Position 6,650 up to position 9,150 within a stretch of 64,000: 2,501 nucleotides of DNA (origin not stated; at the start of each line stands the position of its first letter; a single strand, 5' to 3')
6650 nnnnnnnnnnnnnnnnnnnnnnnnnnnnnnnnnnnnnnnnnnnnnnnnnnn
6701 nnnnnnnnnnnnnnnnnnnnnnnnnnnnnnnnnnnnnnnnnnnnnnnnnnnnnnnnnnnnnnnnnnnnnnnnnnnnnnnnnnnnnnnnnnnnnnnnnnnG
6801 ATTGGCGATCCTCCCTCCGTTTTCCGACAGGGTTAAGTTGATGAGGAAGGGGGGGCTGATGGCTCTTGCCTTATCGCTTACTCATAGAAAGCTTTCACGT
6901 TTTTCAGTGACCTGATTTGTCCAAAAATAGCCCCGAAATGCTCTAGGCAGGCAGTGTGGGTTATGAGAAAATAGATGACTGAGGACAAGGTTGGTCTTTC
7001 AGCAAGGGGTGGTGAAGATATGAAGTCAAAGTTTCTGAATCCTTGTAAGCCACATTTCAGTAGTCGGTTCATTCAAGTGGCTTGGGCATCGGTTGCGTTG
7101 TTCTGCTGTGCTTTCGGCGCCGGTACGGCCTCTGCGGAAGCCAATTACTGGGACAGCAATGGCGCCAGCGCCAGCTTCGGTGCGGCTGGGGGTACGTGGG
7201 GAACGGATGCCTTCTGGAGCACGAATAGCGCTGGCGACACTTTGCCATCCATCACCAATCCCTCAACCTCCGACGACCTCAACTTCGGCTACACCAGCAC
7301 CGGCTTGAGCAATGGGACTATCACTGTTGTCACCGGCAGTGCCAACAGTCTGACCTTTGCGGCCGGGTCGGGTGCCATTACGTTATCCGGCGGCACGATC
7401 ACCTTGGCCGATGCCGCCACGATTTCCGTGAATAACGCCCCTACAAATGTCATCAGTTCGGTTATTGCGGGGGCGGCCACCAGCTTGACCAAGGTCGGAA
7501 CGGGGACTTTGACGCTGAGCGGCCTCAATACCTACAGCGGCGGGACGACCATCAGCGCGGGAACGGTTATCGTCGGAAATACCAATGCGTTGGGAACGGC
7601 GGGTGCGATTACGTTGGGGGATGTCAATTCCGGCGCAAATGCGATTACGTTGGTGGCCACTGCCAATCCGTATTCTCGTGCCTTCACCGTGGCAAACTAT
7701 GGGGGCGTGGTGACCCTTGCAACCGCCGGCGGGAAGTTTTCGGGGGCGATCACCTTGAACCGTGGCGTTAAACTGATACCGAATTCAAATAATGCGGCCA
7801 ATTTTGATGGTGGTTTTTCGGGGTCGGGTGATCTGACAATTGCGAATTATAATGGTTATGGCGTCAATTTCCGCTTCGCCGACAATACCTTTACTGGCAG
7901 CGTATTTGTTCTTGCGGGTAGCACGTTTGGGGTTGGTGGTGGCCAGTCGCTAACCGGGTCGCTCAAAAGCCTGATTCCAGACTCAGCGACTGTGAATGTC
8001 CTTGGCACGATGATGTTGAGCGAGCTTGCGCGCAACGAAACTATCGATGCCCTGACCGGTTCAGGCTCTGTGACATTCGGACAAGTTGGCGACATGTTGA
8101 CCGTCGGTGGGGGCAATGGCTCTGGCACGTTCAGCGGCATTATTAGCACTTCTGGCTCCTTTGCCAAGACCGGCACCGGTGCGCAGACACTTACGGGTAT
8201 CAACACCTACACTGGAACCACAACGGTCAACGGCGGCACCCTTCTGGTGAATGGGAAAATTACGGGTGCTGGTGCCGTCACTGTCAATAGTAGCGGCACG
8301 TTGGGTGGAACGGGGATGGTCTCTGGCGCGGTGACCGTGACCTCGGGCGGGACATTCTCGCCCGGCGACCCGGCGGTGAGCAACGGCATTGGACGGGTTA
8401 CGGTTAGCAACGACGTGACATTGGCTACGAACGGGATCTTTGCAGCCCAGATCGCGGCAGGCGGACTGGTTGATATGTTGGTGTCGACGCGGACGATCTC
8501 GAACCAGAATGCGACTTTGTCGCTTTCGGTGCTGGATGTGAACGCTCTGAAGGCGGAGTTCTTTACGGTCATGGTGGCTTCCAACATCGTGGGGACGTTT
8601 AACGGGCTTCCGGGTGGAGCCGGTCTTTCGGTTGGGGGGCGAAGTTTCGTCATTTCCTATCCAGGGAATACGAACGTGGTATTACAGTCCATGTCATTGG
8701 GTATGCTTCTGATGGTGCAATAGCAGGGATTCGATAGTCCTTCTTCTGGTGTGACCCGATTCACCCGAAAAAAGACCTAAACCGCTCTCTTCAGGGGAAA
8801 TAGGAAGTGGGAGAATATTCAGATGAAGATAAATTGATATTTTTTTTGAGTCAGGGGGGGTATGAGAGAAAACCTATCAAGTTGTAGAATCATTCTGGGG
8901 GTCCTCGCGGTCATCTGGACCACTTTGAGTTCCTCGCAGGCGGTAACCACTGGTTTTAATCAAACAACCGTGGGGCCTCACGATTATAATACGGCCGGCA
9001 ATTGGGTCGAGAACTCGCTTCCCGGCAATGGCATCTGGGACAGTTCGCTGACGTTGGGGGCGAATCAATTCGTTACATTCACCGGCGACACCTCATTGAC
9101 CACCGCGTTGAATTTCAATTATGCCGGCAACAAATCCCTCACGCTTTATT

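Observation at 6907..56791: Six copies of a conserved ~47-nt motif upstream of plus-strand genes (candidate promoter or regulator-binding site)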

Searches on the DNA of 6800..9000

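Call 7: search_rna_families(source=window, start=6800, end=9000, threshold=evalue, max_evalue=10)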
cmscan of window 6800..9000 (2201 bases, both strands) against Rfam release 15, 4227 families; matches with E-value up to 10: 2.
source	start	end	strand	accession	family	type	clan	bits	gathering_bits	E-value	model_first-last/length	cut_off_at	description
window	8008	8057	+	RF02292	TtnuCD16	Gene; snRNA; snoRNA; CD-box;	-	16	75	4.4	1-58/58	no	Tetrahymena snoRNA TtnuCD16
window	6840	6861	+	RF01139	sR2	Gene; snRNA; snoRNA; CD-box;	-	14.1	42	5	36-57/57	no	Small nucleolar RNA sR2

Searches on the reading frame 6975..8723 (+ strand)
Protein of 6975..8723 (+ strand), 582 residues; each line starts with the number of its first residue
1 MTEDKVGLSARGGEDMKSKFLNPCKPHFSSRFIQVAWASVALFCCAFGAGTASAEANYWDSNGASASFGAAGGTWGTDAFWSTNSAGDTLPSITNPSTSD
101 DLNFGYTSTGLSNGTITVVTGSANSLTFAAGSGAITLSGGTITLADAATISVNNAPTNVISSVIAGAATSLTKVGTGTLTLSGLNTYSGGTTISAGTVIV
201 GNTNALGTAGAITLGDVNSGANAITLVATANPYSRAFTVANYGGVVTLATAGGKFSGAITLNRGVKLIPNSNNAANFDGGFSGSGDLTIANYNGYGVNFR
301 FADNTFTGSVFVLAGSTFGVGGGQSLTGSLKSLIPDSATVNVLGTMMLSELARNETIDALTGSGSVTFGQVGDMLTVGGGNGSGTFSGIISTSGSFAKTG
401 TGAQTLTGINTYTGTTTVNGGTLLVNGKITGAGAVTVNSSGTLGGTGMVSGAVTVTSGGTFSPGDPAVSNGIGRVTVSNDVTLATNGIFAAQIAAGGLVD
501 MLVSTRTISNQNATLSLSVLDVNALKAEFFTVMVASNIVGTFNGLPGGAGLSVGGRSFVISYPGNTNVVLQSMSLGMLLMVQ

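Call 10: search_protein_families(library=pfam, proteins=[window:6975-8723:+])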
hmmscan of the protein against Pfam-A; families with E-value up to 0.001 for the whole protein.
window:6975-8723:+ (582 aa): 1 family
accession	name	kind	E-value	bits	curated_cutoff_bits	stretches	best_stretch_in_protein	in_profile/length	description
PF12951.13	PATR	-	1.1e-16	61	27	2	171-200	1-30/30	Passenger-associated-transport-repeat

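Call 49: search_protein_families(library=ncbifam, proteins=[window:6975-8723:+], max_evalue=0.001)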
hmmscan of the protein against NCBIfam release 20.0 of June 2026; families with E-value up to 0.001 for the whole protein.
window:6975-8723:+ (582 aa): 3 families
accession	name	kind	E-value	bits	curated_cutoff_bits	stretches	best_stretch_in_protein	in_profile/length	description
TIGR02601.1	autotrns_rpt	repeat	1.2e-16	60.2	19.85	2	170-201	1-32/32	beta strand repeat protein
NF051851.1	AtpSerPepEprS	equivalog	1.4e-16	59.7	1700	1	393-524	449-571/988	autotransporter serine peptidase EprS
NF011847.1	PRK15319.1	equivalog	0.00019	18.7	2249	0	374-483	809-969/2050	fibronectin-binding autotransporter adhesin ShdA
